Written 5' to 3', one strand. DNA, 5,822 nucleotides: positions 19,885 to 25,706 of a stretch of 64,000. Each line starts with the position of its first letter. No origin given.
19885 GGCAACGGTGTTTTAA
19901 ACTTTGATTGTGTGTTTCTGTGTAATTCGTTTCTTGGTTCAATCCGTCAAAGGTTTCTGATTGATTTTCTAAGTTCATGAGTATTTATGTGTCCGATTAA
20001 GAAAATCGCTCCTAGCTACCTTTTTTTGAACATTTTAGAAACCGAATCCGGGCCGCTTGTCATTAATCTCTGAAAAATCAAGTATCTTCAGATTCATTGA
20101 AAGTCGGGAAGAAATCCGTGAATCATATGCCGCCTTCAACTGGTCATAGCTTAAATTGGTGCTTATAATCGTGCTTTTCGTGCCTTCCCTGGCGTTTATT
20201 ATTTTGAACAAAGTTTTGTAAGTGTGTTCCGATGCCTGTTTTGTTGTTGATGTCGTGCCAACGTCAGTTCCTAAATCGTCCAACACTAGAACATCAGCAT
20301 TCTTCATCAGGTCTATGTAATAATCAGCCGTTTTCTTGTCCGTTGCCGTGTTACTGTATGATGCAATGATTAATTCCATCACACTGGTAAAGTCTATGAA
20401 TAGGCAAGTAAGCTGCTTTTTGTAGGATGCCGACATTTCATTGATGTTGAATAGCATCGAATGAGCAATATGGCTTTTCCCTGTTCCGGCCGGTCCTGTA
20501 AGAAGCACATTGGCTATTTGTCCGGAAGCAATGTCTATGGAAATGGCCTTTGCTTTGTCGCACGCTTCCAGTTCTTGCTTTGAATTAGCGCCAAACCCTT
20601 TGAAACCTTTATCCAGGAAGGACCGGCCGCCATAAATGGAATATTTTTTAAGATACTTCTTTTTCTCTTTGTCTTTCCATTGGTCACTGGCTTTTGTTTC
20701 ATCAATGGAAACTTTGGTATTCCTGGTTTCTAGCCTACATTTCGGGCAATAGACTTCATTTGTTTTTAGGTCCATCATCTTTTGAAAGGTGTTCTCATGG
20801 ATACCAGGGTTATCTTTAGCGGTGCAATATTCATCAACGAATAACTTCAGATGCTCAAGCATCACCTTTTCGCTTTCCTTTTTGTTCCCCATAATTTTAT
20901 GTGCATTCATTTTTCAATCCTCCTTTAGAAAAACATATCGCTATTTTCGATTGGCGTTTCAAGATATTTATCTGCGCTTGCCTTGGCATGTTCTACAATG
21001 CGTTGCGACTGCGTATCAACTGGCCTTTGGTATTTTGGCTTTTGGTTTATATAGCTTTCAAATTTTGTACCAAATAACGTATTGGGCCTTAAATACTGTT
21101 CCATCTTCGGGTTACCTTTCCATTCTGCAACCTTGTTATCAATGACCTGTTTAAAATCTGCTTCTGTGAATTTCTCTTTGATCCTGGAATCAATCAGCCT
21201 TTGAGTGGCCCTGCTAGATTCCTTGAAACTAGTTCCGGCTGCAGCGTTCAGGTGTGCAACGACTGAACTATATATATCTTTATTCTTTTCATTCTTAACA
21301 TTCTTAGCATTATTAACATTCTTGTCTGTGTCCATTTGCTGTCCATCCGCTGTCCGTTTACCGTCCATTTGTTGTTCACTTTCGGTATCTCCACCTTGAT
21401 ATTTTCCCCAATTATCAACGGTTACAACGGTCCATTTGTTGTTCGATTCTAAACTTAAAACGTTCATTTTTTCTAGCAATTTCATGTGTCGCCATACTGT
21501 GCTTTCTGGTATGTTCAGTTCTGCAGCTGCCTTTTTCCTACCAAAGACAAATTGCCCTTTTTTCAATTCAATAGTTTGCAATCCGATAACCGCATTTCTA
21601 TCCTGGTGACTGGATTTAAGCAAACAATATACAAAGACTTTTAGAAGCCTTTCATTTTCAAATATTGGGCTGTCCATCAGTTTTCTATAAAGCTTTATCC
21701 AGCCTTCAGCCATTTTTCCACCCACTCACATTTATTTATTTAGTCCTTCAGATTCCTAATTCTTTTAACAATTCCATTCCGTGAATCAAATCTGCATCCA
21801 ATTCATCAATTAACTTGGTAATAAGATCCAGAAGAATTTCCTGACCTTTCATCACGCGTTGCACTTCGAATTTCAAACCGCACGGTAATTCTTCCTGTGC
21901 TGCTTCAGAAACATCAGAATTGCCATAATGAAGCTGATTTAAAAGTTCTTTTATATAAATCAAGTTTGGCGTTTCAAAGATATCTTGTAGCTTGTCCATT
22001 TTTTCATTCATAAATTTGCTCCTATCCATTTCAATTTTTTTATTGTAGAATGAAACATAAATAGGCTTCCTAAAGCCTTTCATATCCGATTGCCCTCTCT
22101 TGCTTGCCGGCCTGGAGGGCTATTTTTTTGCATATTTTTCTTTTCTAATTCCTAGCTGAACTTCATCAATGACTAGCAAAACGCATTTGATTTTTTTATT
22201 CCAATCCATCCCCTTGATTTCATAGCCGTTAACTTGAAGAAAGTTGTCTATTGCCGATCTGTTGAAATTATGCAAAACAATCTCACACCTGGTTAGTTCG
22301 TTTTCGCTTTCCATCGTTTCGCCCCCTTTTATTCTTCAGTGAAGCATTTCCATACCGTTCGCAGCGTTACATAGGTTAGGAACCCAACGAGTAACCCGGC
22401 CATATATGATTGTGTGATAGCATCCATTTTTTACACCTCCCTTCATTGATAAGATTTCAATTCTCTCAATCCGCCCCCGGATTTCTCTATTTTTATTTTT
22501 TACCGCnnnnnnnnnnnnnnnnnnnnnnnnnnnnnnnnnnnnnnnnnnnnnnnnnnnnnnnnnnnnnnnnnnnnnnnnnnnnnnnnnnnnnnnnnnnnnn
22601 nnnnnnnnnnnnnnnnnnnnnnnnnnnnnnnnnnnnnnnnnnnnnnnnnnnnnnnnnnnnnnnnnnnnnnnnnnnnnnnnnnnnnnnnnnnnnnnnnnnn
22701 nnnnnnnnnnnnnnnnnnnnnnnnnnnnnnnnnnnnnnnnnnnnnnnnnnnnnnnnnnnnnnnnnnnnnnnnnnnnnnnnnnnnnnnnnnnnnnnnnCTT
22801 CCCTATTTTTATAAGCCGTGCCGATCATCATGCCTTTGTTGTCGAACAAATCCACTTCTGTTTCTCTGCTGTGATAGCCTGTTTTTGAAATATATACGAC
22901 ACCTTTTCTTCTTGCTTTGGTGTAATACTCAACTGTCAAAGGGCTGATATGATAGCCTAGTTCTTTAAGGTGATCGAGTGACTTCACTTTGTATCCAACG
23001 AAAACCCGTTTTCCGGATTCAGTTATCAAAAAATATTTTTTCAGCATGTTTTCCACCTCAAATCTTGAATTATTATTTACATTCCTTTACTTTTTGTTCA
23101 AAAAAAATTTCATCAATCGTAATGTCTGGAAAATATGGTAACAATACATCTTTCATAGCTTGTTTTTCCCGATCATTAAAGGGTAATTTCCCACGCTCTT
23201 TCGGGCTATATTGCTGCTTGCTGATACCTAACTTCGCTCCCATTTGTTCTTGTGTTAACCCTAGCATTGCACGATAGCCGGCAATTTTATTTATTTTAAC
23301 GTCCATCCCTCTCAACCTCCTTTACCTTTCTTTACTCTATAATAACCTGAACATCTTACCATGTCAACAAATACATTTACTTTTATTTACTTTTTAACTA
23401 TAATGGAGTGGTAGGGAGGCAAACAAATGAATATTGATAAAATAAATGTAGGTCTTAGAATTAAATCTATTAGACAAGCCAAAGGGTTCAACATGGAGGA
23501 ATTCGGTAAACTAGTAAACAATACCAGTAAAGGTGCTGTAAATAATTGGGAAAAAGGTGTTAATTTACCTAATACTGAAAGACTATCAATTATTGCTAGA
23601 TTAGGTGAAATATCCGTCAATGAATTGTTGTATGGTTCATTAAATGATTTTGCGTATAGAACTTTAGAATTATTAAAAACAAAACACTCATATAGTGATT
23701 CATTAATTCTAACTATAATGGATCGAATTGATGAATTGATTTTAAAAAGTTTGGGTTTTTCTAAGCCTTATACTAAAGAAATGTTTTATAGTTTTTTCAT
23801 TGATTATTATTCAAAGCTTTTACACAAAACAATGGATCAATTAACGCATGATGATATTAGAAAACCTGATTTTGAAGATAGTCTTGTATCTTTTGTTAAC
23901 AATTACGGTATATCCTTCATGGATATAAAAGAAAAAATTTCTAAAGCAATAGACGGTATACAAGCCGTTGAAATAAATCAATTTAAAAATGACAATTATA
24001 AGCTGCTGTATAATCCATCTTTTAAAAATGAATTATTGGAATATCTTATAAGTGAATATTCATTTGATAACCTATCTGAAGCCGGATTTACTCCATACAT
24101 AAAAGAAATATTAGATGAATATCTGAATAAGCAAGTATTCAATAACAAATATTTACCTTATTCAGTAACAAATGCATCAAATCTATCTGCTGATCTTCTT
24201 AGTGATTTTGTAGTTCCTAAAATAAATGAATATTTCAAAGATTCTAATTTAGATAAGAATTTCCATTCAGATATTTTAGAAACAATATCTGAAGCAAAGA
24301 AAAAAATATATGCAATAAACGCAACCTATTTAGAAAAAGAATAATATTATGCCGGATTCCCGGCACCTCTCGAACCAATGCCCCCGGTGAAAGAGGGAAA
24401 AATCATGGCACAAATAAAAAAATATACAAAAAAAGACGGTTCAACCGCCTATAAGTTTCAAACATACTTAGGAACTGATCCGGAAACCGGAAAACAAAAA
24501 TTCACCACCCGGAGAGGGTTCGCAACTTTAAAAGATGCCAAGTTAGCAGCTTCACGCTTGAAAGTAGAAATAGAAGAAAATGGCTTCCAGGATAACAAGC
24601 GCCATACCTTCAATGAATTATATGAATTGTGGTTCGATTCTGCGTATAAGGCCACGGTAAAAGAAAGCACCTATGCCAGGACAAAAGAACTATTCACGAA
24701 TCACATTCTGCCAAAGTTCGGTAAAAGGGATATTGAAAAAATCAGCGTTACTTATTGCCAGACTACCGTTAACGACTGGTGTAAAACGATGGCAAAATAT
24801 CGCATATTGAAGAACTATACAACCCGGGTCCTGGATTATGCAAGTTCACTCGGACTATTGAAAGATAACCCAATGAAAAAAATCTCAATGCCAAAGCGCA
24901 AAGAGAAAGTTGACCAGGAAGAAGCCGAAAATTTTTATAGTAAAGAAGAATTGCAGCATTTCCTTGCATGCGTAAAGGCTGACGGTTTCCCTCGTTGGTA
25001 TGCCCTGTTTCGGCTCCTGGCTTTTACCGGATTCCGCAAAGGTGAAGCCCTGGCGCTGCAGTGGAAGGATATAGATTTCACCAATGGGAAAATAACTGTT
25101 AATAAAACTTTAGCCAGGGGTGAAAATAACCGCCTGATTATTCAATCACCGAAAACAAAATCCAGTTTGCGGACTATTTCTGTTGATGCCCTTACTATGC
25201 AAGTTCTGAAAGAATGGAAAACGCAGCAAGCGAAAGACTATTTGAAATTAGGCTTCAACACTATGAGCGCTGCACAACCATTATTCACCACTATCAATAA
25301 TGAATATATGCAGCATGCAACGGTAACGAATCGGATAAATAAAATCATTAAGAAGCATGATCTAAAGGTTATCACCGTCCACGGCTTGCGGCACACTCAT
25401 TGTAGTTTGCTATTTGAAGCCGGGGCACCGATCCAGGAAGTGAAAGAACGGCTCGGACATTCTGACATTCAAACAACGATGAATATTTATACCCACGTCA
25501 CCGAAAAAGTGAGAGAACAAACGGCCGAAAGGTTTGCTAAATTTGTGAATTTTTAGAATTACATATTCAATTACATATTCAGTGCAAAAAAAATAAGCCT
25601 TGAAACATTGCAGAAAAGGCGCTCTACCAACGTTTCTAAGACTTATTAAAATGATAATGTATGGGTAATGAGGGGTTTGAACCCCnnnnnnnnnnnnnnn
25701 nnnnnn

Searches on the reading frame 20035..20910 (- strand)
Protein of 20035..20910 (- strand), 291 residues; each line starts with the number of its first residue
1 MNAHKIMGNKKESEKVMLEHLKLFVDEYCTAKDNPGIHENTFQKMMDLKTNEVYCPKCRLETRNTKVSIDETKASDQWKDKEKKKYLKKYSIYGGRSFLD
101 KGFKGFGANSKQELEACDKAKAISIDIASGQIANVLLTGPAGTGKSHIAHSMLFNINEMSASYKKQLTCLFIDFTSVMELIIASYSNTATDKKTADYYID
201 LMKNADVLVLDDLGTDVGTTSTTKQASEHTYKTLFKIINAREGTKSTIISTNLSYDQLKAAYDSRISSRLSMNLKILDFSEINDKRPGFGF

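Call 9: search_protein_families(library=ncbifam, proteins=[window:20035-20910:-])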
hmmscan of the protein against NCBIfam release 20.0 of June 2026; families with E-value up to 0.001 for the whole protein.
window:20035-20910:- (291 aa): 13 families
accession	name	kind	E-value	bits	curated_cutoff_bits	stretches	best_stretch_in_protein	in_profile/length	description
NF005992.0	PRK08116.1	subfamily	2.7e-22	79.2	189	1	43-271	28-238/269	hypothetical protein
NF005304.0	PRK06835.1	equivalog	6.2e-21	74.8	215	1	116-279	168-314/330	ATP-binding protein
NF038214.1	IS21_help_AAA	equivalog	3.5e-14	53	200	1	133-260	91-199/232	IS21-like element helper ATPase IstB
NF009043.0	PRK12377.1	subfamily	9.9e-12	45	389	1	103-273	73-225/248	ATP-binding protein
NF005378.0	PRK06921.1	subfamily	4.1e-10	39.2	207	1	43-270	23-240/266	hypothetical protein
NF006505.0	PRK08939.1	equivalog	9.2e-10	38.3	228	1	47-262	71-269/306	primosomal protein DnaI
NF001154.0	PRK00149.3-3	equivalog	5.1e-09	35.6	410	1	38-276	60-279/462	chromosomal replication initiator protein DnaA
NF006616.1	PRK09183.1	subfamily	4.7e-08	32.6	300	1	133-266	101-216/253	IS21-like element helper ATPase IstB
TIGR00362.1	DnaA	equivalog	1.9e-07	30.5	343.9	1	13-275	31-263/437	chromosomal replication initiator protein DnaA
NF005931.1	PRK07952.1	equivalog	5.8e-07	29.3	357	1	98-273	66-225/246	replicative helicase loader DnaC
NF006038.0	PRK08181.1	subfamily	4.1e-06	26.2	317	1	128-258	103-214/271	transposase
TIGR03420.1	DnaA_homol_Hda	equivalog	0.0002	21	194.8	0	117-180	26-80/226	DnaA regulatory inactivator Hda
TIGR02928.1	TIGR02928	subfamily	0.00074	18.5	181.3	0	132-173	40-81/366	orc1/cdc6 family replication initiation protein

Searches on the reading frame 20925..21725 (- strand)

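Call 9: search_protein_families(library=ncbifam, proteins=[window:20925-21725:-])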
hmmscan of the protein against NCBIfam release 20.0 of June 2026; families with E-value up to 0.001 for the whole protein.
window:20925-21725:- (266 aa): 1 family
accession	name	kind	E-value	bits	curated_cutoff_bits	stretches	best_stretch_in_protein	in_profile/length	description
TIGR02220.1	phg_TIGR02220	hypoth_equivalog_domain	5e-26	90.9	66.65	1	152-228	1-77/77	phage conserved hypothetical protein, C-terminal domain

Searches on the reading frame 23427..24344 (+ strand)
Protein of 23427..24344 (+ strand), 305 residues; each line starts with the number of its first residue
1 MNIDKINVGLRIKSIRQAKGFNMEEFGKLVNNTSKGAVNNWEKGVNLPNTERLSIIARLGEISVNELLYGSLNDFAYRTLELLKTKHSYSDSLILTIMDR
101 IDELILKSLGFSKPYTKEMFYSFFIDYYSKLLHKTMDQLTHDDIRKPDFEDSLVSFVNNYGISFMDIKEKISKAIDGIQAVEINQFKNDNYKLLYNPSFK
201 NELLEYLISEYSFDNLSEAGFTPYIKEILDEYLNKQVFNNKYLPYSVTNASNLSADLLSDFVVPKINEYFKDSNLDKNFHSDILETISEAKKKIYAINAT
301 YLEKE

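Call 9: search_protein_families(library=ncbifam, proteins=[window:23427-24344:+])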
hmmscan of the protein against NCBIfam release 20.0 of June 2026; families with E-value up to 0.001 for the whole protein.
window:23427-24344:+ (305 aa): 1 family
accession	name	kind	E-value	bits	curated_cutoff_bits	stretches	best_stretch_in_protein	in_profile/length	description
NF041951.1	phage_RstR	subfamily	0.00027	21.2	80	1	8-71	3-65/108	RstR family transcriptional repressor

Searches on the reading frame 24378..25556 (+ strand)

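Call 9: search_protein_families(library=ncbifam, proteins=[window:24378-25556:+])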
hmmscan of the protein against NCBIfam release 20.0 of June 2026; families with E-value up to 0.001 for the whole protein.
window:24378-25556:+ (392 aa): 9 families
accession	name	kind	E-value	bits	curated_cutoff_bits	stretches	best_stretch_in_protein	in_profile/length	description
NF040815.2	recomb_XerA_Arch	equivalog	1.4e-26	93.6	220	1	121-378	45-258/263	site-specific tyrosine recombinase/integron integrase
NF001399.0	PRK00283.1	subfamily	3.2e-22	79.1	279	1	126-378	59-287/300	tyrosine recombinase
TIGR02224.1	recomb_XerC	equivalog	7.5e-22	78.1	335.15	1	153-377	78-280/295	tyrosine recombinase XerC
TIGR02225.1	recomb_XerD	equivalog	8.3e-22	77.8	329.6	1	150-379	72-279/290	site-specific tyrosine recombinase XerD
TIGR02249.1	integrase_gron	subfamily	6.9e-19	68.3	265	2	307-377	233-303/315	integron integrase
NF002331.0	PRK01287.1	subfamily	1.5e-14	53.8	371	1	163-375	122-313/365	site-specific tyrosine recombinase XerC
NF003462.0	PRK05084.1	equivalog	1.9e-13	49.9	267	1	206-386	196-356/360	tyrosine recombinase XerS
NF011946.0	PRK15417.1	equivalog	1.8e-11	43.8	435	1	301-376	242-317/337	integron integrase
NF007371.0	PRK09871.1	subfamily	8.7e-05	22.1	222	0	189-369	9-170/198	tyrosine-type DNA invertase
